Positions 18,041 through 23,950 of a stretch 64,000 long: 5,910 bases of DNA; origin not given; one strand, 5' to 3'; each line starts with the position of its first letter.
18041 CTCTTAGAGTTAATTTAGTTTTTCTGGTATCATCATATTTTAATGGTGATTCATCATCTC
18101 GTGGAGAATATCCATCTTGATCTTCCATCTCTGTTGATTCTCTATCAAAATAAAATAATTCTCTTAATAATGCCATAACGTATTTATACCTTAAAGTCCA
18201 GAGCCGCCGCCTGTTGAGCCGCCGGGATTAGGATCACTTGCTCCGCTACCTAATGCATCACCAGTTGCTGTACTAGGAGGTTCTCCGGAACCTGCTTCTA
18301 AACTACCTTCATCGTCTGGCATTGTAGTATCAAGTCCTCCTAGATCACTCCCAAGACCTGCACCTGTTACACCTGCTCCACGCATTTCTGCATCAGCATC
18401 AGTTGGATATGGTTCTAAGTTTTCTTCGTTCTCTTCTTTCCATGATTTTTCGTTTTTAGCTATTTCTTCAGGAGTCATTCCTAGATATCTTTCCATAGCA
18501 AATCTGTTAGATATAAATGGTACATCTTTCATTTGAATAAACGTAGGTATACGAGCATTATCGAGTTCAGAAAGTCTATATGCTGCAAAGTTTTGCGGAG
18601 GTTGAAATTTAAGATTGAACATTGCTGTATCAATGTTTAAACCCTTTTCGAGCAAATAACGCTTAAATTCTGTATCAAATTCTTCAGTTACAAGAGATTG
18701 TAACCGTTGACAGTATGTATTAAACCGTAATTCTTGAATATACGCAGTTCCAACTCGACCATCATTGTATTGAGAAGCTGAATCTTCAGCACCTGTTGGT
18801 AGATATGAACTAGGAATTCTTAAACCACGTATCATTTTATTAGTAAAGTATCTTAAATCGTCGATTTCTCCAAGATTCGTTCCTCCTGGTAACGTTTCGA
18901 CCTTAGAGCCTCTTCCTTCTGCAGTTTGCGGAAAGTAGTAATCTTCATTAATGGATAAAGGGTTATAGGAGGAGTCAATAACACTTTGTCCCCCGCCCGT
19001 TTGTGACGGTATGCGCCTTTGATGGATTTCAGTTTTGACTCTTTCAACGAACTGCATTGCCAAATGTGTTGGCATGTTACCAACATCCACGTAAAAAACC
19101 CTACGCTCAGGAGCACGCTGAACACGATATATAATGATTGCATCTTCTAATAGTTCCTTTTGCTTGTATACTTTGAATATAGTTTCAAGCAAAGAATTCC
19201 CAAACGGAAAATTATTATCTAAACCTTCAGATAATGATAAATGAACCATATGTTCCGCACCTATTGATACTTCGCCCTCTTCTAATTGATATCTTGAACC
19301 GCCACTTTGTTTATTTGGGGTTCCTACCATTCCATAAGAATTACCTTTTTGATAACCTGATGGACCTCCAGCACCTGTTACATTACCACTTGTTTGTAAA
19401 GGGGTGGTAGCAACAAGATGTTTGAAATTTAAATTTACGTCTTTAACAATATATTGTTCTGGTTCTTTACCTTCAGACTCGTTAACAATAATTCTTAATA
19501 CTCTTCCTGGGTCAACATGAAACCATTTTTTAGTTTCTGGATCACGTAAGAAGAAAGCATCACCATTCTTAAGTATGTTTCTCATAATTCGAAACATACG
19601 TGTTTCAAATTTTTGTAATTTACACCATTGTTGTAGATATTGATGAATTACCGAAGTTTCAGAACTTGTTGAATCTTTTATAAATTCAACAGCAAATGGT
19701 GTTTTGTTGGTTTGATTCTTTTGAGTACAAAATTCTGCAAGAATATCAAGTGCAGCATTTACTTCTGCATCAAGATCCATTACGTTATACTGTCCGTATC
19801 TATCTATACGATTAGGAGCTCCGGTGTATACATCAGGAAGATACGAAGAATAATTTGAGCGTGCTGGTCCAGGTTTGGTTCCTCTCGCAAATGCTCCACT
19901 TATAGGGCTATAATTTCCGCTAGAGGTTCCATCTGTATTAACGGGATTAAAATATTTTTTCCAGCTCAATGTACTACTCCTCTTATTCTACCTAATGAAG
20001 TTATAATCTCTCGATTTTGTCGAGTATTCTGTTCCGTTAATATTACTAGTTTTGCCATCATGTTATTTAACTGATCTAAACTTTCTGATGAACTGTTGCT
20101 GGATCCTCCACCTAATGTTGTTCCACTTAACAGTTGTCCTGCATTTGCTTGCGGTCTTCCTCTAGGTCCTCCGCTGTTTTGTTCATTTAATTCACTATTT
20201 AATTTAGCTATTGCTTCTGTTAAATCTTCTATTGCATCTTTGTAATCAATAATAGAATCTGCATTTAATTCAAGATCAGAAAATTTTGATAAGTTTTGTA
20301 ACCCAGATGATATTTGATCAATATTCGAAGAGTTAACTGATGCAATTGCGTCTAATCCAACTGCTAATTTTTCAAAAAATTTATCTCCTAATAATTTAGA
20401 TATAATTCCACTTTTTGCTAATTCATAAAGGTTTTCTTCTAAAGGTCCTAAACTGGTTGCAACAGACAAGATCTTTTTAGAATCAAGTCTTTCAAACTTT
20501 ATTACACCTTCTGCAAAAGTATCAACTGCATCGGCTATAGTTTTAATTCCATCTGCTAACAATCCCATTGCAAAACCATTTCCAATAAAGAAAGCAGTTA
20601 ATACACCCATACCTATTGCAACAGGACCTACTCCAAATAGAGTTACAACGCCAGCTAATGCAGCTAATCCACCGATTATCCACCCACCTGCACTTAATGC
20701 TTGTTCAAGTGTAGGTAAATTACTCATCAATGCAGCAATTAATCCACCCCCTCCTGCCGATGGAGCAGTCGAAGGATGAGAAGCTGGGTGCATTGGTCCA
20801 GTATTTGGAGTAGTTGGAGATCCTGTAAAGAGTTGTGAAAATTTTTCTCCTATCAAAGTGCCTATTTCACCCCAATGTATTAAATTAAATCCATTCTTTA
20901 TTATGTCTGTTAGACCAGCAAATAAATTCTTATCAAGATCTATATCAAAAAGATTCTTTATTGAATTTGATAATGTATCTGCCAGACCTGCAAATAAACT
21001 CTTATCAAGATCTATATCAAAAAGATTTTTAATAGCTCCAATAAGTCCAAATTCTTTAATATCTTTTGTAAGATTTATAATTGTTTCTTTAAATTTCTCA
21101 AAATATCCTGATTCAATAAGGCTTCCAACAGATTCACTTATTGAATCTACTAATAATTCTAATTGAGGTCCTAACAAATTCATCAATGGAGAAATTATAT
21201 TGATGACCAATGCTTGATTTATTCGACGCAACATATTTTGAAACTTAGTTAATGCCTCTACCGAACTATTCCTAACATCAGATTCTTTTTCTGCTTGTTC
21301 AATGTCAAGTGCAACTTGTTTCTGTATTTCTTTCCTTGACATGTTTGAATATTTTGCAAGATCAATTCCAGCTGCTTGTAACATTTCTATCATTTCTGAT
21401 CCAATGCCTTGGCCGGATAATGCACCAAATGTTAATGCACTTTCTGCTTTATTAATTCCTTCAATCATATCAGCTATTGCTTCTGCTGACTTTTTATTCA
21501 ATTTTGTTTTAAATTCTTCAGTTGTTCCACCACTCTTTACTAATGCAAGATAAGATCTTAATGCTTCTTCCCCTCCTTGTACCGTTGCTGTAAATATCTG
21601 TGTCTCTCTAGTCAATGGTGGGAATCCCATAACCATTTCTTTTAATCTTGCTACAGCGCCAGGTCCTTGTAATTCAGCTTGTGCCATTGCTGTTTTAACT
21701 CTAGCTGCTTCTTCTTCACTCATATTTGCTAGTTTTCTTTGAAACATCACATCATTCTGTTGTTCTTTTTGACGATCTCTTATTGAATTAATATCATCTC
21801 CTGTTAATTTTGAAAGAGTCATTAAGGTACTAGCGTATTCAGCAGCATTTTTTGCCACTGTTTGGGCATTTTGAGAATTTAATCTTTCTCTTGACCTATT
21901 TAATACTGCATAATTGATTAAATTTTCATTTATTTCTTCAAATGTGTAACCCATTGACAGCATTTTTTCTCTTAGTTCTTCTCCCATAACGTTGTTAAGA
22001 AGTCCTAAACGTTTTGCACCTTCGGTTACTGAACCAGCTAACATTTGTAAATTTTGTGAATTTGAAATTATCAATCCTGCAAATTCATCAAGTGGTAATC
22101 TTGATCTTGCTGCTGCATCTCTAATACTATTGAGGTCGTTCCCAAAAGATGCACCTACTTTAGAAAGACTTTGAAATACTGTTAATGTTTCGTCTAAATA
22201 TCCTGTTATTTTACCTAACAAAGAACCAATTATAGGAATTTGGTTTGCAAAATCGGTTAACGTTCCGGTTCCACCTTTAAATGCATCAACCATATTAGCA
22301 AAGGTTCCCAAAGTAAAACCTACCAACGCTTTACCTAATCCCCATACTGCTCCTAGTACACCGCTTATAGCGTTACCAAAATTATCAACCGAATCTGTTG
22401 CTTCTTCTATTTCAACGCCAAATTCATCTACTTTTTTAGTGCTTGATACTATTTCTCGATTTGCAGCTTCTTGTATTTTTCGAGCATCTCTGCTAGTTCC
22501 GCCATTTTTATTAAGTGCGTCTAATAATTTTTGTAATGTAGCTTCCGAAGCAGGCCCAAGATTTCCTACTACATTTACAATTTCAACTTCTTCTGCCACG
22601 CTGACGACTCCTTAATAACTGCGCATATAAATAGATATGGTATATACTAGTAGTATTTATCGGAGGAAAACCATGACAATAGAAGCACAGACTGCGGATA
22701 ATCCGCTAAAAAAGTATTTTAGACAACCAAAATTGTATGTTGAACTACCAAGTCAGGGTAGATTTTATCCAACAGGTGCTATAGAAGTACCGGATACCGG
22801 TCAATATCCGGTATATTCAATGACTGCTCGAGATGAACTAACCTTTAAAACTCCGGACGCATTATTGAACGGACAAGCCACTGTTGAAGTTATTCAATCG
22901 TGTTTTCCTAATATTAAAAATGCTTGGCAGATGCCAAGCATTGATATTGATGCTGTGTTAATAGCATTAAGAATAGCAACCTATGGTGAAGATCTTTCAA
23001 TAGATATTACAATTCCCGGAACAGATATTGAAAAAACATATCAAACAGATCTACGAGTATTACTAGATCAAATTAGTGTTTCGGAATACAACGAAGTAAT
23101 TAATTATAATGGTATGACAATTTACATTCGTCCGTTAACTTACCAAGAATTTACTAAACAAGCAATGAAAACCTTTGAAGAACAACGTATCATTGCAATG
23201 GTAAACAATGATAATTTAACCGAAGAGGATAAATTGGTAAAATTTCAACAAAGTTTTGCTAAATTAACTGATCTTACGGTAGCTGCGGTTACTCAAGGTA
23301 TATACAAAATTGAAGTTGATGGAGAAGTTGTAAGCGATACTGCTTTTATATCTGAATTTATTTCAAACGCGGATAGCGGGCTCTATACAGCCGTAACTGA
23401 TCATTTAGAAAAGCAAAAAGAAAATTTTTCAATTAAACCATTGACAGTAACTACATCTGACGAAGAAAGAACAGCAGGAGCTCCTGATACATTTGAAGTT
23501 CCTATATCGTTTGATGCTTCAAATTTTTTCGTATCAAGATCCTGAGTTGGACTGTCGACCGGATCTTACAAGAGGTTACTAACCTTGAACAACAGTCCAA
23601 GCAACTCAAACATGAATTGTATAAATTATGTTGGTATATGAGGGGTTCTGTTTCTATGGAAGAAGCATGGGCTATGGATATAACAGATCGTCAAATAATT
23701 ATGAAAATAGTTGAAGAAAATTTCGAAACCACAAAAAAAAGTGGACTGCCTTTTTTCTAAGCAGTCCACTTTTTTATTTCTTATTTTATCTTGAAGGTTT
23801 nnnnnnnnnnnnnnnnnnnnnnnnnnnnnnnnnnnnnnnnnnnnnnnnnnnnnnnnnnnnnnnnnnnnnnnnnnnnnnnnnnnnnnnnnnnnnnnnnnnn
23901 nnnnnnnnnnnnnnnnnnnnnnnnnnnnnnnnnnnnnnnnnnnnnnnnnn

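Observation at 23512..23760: Programmed -1 frameshift joining gp26-like and gp51-like segments: lambda G/GT logic in a T4-like phage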

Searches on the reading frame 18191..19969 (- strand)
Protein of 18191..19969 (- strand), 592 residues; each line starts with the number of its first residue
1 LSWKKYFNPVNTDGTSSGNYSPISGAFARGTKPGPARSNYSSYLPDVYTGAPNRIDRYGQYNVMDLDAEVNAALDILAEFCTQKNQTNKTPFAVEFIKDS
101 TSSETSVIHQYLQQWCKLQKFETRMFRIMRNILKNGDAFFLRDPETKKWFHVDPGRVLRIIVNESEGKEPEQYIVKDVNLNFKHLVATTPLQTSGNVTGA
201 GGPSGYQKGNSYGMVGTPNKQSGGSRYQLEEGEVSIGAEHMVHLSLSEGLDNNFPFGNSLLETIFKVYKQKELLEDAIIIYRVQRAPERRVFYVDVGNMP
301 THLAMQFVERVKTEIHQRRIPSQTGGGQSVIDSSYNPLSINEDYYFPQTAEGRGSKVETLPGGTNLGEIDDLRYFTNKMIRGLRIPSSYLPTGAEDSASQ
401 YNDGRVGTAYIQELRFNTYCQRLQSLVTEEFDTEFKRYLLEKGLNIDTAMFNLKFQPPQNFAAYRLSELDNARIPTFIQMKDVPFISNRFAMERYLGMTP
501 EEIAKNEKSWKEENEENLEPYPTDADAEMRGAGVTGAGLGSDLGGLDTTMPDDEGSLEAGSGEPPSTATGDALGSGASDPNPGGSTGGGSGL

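Call 44: search_protein_families(library=phrogs, proteins=[window:18191-19969:-], max_evalue=0.00001)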
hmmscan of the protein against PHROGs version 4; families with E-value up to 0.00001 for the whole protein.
window:18191-19969:- (592 aa): 1 family
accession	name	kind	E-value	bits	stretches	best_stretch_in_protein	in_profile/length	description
phrog_213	-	head and packaging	3.3e-109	366.9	1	38-527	44-511/528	portal protein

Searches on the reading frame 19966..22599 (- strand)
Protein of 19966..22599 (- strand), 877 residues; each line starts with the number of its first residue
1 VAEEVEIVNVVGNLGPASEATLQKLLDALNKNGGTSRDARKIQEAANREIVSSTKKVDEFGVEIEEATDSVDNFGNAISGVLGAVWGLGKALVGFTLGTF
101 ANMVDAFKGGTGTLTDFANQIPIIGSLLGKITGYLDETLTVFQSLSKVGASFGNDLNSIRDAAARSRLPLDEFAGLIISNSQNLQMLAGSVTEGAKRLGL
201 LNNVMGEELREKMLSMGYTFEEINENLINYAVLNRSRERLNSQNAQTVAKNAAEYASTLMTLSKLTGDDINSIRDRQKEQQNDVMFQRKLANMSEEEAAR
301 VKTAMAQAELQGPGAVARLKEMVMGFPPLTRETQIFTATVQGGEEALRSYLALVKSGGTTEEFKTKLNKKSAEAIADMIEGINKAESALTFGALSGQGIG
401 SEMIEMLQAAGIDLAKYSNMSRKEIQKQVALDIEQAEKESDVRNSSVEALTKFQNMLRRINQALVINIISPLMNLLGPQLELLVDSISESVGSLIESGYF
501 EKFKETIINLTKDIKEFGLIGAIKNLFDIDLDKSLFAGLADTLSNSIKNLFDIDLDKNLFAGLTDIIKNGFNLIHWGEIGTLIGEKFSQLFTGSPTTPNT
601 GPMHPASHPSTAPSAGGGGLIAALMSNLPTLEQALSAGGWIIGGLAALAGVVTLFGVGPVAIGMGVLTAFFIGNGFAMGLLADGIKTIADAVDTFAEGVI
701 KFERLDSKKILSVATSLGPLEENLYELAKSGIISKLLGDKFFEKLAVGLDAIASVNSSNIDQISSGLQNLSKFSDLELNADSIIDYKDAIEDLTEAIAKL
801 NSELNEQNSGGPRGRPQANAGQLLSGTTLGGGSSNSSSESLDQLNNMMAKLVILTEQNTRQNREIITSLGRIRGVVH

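Call 8: search_protein_families(library=pfam, proteins=[window:19966-22599:-], max_evalue=0.1)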
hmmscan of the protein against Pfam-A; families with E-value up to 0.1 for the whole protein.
window:19966-22599:- (877 aa): 3 families
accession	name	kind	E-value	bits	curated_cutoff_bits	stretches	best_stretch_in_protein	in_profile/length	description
PF11264.13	ThylakoidFormat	-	0.021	15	27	1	300-462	36-206/216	Thylakoid formation protein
PF15009.12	STING_LBD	-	0.037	13.8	27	1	242-296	92-145/182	STING ligand-binding domain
PF08484.17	Methyltransf_14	-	0.098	12.9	23.5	0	238-300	62-124/160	C-methyltransferase C-terminal domain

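Call 9: search_protein_families(library=phrogs, proteins=[window:19966-22599:-], max_evalue=0.1)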
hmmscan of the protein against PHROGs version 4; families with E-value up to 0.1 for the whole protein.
window:19966-22599:- (877 aa): 2 families
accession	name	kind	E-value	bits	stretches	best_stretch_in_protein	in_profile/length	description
phrog_14121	-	head and packaging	6e-05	22.7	1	31-308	49-323/745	virion structural protein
phrog_6922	-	unknown function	0.011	15.4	1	34-129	224-319/768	-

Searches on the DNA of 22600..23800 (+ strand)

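Call 7: search_dna_similar(query=window:22600-23800:+, collection=phages, mode=distant, max_rows=30)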
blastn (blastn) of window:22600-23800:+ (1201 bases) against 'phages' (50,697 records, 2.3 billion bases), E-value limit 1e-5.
No match.
